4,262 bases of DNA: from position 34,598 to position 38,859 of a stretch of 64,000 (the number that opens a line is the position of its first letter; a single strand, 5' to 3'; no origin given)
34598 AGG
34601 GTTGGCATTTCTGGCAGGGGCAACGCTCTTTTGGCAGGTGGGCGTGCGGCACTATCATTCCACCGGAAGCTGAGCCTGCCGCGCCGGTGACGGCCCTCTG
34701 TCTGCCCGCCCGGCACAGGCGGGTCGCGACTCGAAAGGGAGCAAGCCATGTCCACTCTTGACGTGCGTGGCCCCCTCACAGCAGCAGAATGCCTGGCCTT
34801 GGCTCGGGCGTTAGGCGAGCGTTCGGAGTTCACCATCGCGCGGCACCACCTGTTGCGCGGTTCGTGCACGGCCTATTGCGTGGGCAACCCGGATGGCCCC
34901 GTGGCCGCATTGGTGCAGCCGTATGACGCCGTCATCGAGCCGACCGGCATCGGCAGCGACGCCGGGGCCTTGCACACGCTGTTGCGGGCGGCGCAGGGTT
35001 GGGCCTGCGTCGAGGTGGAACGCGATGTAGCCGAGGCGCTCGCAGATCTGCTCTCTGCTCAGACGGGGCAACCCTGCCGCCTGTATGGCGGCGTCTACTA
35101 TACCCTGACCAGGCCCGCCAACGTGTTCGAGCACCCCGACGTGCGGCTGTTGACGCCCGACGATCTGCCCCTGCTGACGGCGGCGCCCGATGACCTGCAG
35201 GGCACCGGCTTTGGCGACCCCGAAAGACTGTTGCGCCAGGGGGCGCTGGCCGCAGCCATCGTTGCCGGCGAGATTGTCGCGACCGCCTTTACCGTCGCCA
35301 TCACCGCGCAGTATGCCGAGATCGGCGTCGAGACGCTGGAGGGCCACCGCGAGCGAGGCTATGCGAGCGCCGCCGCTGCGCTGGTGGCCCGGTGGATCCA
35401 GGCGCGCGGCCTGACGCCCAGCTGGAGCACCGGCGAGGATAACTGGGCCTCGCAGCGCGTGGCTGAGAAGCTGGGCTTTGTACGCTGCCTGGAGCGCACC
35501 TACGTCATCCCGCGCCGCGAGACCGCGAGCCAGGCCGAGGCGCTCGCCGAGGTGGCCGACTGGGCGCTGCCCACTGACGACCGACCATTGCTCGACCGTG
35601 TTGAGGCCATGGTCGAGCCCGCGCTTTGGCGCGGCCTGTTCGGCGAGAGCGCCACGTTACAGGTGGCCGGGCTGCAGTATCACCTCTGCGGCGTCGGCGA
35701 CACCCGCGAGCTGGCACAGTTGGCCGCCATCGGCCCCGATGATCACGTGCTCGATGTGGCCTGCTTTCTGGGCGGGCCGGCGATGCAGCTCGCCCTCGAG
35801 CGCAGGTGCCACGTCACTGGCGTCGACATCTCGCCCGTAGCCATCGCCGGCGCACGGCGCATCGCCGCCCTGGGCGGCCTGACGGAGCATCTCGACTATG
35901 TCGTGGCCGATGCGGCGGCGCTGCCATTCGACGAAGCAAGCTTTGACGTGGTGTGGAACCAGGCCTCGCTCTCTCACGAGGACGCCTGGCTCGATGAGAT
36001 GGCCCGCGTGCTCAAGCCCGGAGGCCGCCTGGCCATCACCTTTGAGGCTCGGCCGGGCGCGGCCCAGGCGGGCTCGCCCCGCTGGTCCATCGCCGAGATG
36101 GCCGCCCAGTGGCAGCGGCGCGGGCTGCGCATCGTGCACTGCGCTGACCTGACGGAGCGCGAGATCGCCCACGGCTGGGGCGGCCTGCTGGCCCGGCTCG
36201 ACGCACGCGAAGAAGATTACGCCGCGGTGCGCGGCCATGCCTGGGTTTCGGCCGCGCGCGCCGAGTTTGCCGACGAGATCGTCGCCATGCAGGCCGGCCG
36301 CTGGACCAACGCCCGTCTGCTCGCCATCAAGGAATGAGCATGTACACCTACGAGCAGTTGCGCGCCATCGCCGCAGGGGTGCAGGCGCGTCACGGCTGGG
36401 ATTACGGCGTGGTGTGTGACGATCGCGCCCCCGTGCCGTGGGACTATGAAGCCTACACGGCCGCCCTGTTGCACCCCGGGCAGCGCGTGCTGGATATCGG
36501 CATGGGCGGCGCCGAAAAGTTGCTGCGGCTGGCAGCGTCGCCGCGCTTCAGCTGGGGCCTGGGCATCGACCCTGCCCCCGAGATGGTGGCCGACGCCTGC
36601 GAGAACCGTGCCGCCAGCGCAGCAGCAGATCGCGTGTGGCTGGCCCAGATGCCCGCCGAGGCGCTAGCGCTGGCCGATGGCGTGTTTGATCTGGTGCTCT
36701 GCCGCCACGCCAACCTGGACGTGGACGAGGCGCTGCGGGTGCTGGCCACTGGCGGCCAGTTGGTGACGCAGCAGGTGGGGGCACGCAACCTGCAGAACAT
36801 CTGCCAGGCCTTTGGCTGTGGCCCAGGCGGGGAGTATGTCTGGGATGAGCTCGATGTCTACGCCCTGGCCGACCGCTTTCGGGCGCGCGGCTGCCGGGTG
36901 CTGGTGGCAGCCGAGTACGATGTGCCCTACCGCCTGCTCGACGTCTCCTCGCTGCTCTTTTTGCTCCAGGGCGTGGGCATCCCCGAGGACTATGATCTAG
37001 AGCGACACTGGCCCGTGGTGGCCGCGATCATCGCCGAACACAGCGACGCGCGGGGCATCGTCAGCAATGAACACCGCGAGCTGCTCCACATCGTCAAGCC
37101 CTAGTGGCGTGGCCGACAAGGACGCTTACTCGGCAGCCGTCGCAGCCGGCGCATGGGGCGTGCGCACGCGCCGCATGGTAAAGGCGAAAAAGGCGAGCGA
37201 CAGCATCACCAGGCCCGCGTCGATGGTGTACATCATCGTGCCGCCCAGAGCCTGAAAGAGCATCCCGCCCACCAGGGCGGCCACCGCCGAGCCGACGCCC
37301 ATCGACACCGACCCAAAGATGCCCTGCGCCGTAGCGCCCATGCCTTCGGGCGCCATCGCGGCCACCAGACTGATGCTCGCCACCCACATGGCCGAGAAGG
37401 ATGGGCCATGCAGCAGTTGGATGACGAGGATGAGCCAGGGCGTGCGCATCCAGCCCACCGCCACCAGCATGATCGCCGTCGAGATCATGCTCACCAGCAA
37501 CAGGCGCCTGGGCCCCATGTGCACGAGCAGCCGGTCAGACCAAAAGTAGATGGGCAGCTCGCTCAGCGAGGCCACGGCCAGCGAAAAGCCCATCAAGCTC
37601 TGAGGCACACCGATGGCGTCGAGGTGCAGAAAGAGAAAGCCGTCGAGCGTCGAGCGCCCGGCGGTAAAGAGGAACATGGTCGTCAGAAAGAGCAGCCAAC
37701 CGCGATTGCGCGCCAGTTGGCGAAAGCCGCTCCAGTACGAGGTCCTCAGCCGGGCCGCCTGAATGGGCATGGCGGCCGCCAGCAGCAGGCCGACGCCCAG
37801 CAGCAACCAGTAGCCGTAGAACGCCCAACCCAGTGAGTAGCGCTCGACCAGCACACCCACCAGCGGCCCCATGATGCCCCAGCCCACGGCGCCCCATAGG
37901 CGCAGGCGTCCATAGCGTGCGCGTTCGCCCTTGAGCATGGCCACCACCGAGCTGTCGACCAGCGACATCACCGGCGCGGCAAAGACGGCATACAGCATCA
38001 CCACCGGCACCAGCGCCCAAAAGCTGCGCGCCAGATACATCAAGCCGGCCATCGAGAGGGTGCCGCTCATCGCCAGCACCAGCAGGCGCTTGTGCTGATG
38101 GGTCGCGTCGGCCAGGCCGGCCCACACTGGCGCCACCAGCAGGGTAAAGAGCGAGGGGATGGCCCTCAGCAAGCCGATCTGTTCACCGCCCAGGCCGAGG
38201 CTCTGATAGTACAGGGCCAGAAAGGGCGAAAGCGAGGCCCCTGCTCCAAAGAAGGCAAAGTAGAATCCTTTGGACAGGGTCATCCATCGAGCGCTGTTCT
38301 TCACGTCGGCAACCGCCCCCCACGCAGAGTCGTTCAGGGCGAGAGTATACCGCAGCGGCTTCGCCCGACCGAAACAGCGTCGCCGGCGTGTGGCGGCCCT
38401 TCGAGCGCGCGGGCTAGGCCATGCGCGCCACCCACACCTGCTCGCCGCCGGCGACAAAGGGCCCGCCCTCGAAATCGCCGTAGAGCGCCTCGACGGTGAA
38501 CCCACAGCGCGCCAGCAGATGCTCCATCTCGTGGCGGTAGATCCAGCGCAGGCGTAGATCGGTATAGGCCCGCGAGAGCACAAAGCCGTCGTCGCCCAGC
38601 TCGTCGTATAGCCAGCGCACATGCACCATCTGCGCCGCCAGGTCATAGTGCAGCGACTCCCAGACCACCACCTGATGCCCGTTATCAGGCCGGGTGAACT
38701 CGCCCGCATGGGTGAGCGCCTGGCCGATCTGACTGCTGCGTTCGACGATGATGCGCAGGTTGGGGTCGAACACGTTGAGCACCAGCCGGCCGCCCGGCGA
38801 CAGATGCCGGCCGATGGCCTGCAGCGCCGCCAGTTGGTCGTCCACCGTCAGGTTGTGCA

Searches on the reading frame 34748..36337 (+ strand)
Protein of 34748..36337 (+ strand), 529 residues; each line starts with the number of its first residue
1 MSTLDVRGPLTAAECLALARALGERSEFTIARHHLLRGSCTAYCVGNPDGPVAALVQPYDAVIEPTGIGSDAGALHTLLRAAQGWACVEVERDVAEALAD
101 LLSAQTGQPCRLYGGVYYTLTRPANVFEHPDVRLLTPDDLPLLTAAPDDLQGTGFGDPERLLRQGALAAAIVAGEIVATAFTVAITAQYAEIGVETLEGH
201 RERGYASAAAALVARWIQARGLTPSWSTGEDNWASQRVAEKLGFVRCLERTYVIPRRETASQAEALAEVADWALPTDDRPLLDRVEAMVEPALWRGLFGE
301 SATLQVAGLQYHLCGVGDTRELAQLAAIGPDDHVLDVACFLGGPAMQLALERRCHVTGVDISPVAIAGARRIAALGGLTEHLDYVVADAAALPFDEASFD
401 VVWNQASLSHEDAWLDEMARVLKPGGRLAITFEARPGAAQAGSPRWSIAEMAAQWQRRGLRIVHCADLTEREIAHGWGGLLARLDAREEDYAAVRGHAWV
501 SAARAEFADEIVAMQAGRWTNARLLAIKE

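Call 19: search_protein_families(library=pfam, proteins=[window:34748-36337:+])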
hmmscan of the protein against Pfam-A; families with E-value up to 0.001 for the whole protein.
window:34748-36337:+ (529 aa): 11 families
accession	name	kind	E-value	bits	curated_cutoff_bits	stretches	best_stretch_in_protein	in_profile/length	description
PF08241.18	Methyltransf_11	-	7e-19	68.7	21.2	1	335-430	1-95/95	Methyltransferase domain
PF13649.12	Methyltransf_25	-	1.8e-18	67.5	27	1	334-426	1-97/97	Methyltransferase domain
PF12746.13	GNAT_acetyltran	-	8.7e-15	55.5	26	1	154-246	146-236/243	GNAT acetyltransferase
PF13847.12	Methyltransf_31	-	8.7e-14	51.9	27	1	331-431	4-110/145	Methyltransferase domain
PF08242.18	Methyltransf_12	-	3.9e-11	44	30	1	335-428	1-98/98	Methyltransferase domain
PF01209.24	Ubie_methyltran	-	3.5e-10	40.1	20.1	1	330-430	47-151/233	ubiE/COQ5 methyltransferase family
PF08445.16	FR47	-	2e-09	37.7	22.1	1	181-252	13-85/86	FR47-like protein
PF00583.31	Acetyltransf_1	-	5.8e-07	30.2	20.7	1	167-244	36-116/116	Acetyltransferase (GNAT) family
PF13302.13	Acetyltransf_3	-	3.2e-06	28.3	25.4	1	190-245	81-138/138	Acetyltransferase (GNAT) domain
PF13489.12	Methyltransf_23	-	2e-05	24.8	27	1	321-455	12-132/164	Methyltransferase domain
PF20922.3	Anamorsin_N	-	0.00028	21.1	27.1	1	395-431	48-88/163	Anamorsin, N-terminal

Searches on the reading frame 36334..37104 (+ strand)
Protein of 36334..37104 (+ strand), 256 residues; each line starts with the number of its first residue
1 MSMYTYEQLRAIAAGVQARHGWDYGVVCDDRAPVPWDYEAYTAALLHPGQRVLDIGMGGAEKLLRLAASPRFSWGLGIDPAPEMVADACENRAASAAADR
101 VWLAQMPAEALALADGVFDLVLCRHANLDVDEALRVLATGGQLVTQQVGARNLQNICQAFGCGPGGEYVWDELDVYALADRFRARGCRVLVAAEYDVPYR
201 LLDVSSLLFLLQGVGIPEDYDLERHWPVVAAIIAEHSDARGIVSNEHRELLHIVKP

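Call 19: search_protein_families(library=pfam, proteins=[window:36334-37104:+])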
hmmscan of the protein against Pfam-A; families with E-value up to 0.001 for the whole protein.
window:36334-37104:+ (256 aa): 4 families
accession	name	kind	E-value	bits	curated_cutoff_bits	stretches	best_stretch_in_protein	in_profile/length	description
PF13649.12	Methyltransf_25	-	6.1e-09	36.9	27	1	52-141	1-97/97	Methyltransferase domain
PF08241.18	Methyltransf_11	-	2.3e-08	35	21.2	1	53-144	1-94/95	Methyltransferase domain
PF13847.12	Methyltransf_31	-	2.5e-07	30.9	27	1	47-154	2-120/145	Methyltransferase domain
PF08242.18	Methyltransf_12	-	0.00033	21.8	30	0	53-137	1-85/98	Methyltransferase domain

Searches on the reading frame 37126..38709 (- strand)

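Call 19: search_protein_families(library=pfam, proteins=[window:37126-38709:-])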
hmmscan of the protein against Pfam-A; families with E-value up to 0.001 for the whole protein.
window:37126-38709:- (527 aa): 4 families
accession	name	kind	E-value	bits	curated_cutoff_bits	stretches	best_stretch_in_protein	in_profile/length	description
PF12832.13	MFS_1_like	-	4.2e-66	224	25.2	1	147-494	5-371/373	MFS_1 like family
PF07690.21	MFS_1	-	9.9e-29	100.8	33.4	2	150-466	5-336/347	Major Facilitator Superfamily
PF03825.22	Nuc_H_symport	-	1.5e-12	47.7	25.9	1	162-510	23-393/400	Nucleoside H+ symporter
PF01306.25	LacY_symp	-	3.1e-10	39.9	24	1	137-311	5-181/413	LacY proton/sugar symporter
